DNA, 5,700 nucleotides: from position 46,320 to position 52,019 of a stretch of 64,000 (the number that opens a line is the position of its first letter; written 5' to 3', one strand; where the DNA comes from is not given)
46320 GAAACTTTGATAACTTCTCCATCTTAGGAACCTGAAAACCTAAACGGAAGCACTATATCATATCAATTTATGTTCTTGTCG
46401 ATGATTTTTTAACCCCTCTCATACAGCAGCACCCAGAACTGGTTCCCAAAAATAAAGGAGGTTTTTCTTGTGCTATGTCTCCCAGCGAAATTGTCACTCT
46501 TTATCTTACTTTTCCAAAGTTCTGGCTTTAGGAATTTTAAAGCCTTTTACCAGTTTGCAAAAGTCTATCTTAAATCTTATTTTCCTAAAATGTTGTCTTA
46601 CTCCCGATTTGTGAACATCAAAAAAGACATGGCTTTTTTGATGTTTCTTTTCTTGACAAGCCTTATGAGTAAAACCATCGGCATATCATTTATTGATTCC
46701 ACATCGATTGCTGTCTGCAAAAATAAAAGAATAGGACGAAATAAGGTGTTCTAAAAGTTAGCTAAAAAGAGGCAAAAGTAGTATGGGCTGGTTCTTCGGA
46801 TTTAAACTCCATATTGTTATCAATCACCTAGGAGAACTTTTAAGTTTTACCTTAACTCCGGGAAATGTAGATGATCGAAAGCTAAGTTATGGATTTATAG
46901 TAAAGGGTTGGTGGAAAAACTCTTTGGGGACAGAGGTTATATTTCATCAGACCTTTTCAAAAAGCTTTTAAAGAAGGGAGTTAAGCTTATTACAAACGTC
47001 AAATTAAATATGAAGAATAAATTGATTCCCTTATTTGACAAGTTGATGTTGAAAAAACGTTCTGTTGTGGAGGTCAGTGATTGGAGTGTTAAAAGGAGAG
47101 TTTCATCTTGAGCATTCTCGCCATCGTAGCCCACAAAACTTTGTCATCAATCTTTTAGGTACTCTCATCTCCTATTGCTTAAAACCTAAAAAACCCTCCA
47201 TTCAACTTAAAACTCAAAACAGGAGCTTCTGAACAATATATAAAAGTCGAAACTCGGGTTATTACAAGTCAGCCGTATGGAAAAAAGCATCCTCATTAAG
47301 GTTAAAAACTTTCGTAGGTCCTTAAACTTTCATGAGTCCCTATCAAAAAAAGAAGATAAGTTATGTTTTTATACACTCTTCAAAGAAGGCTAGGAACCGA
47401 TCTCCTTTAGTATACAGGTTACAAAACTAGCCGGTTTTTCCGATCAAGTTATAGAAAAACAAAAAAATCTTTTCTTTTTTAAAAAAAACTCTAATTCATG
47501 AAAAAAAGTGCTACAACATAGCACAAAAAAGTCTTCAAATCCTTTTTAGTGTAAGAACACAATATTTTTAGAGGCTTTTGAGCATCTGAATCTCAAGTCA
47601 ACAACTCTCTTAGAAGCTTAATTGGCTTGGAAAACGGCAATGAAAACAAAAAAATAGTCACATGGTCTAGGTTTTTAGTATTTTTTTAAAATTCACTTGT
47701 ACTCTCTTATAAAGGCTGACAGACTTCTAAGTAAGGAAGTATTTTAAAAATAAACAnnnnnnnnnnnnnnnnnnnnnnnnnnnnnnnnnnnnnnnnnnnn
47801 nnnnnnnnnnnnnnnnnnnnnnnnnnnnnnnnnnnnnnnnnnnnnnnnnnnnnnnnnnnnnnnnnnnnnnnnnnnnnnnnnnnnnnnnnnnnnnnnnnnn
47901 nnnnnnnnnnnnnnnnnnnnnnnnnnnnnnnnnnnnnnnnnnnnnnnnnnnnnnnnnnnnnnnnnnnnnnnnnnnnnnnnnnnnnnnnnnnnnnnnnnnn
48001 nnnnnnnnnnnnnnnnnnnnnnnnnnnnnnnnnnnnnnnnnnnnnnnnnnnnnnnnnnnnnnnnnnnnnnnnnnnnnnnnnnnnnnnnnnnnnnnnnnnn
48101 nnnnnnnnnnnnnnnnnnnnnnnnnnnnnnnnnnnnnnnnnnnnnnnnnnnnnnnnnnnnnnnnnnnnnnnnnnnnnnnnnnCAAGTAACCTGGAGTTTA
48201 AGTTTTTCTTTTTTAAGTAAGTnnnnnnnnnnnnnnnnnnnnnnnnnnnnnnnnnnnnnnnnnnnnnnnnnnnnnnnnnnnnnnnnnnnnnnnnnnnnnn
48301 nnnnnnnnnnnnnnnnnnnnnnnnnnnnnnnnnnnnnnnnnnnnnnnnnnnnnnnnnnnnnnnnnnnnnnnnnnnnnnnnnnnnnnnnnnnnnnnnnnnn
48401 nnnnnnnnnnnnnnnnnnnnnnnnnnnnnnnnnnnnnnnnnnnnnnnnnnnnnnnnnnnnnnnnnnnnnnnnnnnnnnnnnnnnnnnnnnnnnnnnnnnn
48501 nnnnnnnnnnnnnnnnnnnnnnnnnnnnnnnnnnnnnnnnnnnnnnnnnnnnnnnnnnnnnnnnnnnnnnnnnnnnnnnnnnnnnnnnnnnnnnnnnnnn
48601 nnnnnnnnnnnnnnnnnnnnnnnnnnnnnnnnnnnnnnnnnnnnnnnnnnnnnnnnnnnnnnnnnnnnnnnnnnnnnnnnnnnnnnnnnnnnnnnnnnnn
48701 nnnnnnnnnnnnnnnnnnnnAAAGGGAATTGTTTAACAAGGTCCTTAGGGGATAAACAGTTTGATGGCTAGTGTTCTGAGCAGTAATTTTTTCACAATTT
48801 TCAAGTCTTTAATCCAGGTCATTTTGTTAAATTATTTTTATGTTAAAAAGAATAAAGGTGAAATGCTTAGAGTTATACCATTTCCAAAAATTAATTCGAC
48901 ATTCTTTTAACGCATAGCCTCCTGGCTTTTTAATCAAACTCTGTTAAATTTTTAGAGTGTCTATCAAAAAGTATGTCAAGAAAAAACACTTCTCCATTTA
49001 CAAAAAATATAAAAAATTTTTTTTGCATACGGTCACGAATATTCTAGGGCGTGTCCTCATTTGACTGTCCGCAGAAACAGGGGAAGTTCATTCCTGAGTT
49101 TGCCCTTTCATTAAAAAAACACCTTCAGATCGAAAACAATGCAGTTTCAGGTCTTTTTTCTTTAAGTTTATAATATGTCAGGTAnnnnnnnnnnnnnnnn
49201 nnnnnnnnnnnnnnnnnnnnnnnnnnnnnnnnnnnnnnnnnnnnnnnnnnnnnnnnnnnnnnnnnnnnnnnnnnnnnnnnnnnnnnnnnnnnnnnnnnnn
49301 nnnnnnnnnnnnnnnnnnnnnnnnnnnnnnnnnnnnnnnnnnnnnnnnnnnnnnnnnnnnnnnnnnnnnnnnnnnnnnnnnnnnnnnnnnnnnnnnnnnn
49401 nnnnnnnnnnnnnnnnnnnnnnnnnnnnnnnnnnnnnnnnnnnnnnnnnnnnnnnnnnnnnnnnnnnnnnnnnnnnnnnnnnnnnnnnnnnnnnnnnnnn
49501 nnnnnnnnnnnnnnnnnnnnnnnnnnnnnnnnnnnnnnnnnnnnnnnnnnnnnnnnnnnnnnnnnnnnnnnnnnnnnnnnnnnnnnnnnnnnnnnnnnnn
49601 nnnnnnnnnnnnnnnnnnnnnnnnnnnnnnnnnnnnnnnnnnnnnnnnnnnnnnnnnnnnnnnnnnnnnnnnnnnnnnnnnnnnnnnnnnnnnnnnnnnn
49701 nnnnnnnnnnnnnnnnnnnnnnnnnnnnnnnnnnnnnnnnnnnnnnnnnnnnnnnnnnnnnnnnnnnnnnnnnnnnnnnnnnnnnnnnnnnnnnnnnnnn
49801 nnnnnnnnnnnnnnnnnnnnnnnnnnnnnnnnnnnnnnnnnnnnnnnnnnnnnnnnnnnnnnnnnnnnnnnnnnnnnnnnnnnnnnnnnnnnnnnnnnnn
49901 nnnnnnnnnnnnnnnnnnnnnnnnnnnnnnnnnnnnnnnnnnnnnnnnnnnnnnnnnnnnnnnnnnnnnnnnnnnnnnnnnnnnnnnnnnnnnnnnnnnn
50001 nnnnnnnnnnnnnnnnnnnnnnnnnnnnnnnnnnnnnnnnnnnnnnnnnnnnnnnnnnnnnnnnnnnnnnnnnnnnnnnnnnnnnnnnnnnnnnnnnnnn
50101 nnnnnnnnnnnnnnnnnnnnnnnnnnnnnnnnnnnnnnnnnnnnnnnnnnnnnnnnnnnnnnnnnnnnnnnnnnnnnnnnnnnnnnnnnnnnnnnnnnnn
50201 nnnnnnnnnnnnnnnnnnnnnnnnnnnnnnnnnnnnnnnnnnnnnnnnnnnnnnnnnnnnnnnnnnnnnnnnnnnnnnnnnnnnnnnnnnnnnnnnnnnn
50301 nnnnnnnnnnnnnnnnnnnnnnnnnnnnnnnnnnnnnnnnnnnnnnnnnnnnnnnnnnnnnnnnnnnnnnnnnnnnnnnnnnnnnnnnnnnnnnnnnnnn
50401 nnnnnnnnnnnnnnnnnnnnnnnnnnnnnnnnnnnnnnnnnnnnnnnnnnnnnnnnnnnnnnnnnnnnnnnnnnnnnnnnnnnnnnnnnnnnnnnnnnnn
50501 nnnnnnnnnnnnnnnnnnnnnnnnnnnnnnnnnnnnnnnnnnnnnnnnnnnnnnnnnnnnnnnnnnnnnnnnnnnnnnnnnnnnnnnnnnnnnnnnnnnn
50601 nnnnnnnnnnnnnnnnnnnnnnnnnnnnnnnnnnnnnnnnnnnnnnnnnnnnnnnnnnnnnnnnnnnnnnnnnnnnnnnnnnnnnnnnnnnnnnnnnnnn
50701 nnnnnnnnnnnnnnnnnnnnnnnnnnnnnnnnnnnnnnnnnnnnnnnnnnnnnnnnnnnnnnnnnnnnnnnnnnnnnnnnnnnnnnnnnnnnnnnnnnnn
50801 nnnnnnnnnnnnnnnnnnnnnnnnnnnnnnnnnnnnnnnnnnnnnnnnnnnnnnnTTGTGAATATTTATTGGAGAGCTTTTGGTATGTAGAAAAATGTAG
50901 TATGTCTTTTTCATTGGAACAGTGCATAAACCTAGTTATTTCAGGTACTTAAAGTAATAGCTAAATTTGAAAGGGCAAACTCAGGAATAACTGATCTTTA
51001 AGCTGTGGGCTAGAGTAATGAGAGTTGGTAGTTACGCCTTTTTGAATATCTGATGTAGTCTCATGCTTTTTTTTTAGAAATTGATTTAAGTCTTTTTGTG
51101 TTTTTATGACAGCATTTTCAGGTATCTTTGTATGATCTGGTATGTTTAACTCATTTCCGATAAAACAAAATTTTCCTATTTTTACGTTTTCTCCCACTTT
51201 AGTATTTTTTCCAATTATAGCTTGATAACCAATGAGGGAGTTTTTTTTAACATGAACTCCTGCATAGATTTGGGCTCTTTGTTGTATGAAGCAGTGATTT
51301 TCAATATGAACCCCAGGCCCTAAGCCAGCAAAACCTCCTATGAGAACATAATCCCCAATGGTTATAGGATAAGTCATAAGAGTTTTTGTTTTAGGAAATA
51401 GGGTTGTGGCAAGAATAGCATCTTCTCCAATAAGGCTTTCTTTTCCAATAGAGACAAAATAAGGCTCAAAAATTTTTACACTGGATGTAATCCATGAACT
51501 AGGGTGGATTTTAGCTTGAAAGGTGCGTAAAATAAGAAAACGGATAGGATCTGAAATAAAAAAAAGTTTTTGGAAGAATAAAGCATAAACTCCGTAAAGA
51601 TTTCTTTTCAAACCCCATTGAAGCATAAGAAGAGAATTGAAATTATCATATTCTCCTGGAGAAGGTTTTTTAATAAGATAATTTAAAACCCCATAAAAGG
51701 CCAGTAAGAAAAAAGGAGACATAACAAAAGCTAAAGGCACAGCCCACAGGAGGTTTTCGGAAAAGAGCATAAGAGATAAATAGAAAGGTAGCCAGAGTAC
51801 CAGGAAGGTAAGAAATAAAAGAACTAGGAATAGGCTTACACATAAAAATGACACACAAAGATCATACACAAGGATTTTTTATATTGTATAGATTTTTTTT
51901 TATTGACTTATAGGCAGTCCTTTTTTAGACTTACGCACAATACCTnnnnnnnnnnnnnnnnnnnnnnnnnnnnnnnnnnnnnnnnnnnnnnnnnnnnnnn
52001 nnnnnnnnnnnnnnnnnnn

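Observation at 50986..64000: Inverted duplication of acyltransferase + M3 peptidase with identical flanks but a mosaic, diverged peptidase interior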

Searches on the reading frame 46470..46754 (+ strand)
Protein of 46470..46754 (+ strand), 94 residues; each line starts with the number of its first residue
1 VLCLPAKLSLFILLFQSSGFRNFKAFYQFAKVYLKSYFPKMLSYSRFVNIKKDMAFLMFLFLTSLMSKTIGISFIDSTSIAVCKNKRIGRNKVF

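Call 33: search_protein_families(library=ncbifam, proteins=[window:46470-46754:+], max_evalue=0.01)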
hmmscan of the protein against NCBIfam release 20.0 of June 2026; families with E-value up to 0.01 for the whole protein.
window:46470-46754:+ (94 aa): 1 family
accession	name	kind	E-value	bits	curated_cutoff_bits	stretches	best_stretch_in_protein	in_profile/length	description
NF033520.1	transpos_IS982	equivalog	3.5e-18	66.1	130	1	10-94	7-95/243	IS982 family transposase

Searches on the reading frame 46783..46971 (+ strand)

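Call 33: search_protein_families(library=ncbifam, proteins=[window:46783-46971:+], max_evalue=0.01)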
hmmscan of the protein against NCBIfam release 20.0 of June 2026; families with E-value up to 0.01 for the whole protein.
window:46783-46971:+ (62 aa): 1 family
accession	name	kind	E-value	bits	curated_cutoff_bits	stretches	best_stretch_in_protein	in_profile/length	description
NF033520.1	transpos_IS982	equivalog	3.1e-11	43.3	130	1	2-34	109-141/243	IS982 family transposase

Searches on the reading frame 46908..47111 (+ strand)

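Call 33: search_protein_families(library=ncbifam, proteins=[window:46908-47111:+], max_evalue=0.01)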
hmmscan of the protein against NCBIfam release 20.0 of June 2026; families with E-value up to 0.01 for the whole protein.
window:46908-47111:+ (67 aa): 3 families
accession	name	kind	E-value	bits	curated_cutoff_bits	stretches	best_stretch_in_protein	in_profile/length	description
NF033520.1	transpos_IS982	equivalog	1.9e-14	53.8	130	1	4-55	154-205/243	IS982 family transposase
NF033580.1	transpos_IS5_3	equivalog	0.00091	18.8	110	1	3-56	172-223/258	IS5 family transposase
NF033592.1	transpos_IS4_1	equivalog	0.0057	15.8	115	1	7-40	182-215/332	IS4 family transposase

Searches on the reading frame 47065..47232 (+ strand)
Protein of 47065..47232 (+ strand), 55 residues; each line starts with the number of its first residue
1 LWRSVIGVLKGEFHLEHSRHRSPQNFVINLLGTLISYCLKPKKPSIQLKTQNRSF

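Call 33: search_protein_families(library=ncbifam, proteins=[window:47065-47232:+], max_evalue=0.01)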
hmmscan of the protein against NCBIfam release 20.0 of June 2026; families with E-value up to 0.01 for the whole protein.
window:47065-47232:+ (55 aa): 1 family
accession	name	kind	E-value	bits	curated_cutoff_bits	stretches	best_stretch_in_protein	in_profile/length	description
NF033520.1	transpos_IS982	equivalog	1.8e-07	31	130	1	4-40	206-242/243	IS982 family transposase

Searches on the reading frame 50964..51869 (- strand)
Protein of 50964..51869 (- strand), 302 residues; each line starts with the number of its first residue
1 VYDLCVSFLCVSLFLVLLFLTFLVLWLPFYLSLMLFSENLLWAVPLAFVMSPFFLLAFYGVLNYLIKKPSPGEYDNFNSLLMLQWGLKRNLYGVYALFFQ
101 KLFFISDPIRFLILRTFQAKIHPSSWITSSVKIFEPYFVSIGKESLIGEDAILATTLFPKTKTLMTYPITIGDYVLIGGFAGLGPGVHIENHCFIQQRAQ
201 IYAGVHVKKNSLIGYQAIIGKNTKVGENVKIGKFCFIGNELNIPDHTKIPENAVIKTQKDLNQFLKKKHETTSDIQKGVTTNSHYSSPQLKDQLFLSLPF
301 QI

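Call 7: search_protein_families(library=pfam, proteins=[window:50964-51869:-])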
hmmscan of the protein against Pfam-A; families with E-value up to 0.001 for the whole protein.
window:50964-51869:- (302 aa): 5 families
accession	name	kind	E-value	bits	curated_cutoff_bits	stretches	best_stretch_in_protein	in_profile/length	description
PF00132.30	Hexapep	-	4.5e-18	64.5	27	4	169-201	2-34/36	Bacterial transferase hexapeptide (six repeats)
PF25084.1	LbH_EIF2B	-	1.2e-10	41.8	54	2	186-256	9-76/105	EIF2B subunit epsilon LbH domain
PF21711.3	DCTN5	-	3.3e-06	27.3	40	0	183-228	87-131/182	Dynactin subunit 5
PF14602.12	Hexapep_2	-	4.8e-06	26.6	27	0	168-196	1-27/34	Hexapeptide repeat of succinyl-transferase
PF25087.1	GMPPB_C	-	6.5e-05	23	39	1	169-254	11-94/110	GMPPB C-terminal domain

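Call 21: search_protein_families(library=ncbifam, proteins=[window:50964-51869:-], max_evalue=0.001)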
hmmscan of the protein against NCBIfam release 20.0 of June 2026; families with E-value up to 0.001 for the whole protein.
window:50964-51869:- (302 aa): 29 families (the best 25 are shown)
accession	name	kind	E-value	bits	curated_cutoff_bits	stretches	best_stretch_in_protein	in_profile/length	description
NF007797.0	PRK10502.1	subfamily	7.3e-15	55.1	192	2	92-155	26-89/183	WcaF family extracellular polysaccharide biosynthesis acetyltransferase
NF002060.0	PRK00892.1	subfamily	8.9e-14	51.3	207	2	195-259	104-168/345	UDP-3-O-(3-hydroxymyristoyl)glucosamine N-acyltransferase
NF003657.0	PRK05289.1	equivalog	1.1e-13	51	226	2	210-261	3-54/264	acyl-ACP--UDP-N-acetylglucosamine O-acyltransferase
TIGR01853.1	lipid_A_lpxD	equivalog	4.9e-13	48.7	242.5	1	196-261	96-161/325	UDP-3-O-(3-hydroxymyristoyl)glucosamine N-acyltransferase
TIGR01852.1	lipid_A_lpxA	equivalog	7.7e-13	48.3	231.05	2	176-225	6-55/254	acyl-ACP--UDP-N-acetylglucosamine O-acyltransferase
TIGR03570.1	NeuD_NnaD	subfamily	1.3e-12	47.8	160.8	1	119-224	88-191/202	NeuD/PglB/VioB family sugar acetyltransferase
NF038307.1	EPS_acetyl_HpsU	equivalog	2.3e-10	40.4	305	1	163-249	66-151/178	hormogonium polysaccharide biosynthesis acetyltransferase HpsU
TIGR01173.1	glmU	equivalog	9.6e-09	34.6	366.85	1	116-239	235-349/452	bifunctional UDP-N-acetylglucosamine diphosphorylase/glucosamine-1-phosphate N-acetyltransferase GlmU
NF008808.1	PRK11830.1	equivalog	2.7e-08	33.6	204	1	119-258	79-206/243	2,3,4,5-tetrahydropyridine-2,6-dicarboxylate N-succinyltransferase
TIGR04008.1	WcaF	equivalog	1.4e-07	31.6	326.3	1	103-155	36-88/180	colanic acid biosynthesis acetyltransferase WcaF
TIGR02353.1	NRPS_term_dom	equivalog_domain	2.3e-07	29.5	423.1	0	105-210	584-687/695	Pls/PosA family non-ribosomal peptide synthetase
TIGR03532.1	DapD_Ac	equivalog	4.7e-07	29.7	231.75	0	184-238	90-144/231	2,3,4,5-tetrahydropyridine-2,6-dicarboxylate N-acetyltransferase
NF007240.0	PRK09677.1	equivalog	5.6e-07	29.2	243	0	149-197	111-159/192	putative lipopolysaccharide biosynthesis O-acetyl transferase WbbJ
NF010934.1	PRK14354.1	equivalog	1.5e-06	27.1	450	1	118-251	237-359/447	bifunctional UDP-N-acetylglucosamine diphosphorylase/glucosamine-1-phosphate N-acetyltransferase GlmU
NF058585.1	HptprglPActTf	PfamEq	1.7e-06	27.7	300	1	131-201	70-139/172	heptaprenylglyceryl phosphate O-acetyltransferase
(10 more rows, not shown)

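Call 50: find_homologous_proteins(query=window:50964-51869:-, max_evalue=1e-20)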
Query window:50964-51869:- (302 aa): 2 proteins with E <= 1e-20 among 1529 candidates.
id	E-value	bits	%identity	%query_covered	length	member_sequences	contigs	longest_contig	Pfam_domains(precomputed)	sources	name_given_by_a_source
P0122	3.2e-195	665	100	98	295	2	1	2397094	PF14602.13,PF00132.31,PF25087.2,PF25084.2,PF21711.4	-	-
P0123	2.9e-127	442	69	92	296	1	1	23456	PF00132.31,PF25087.2,PF25084.2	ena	-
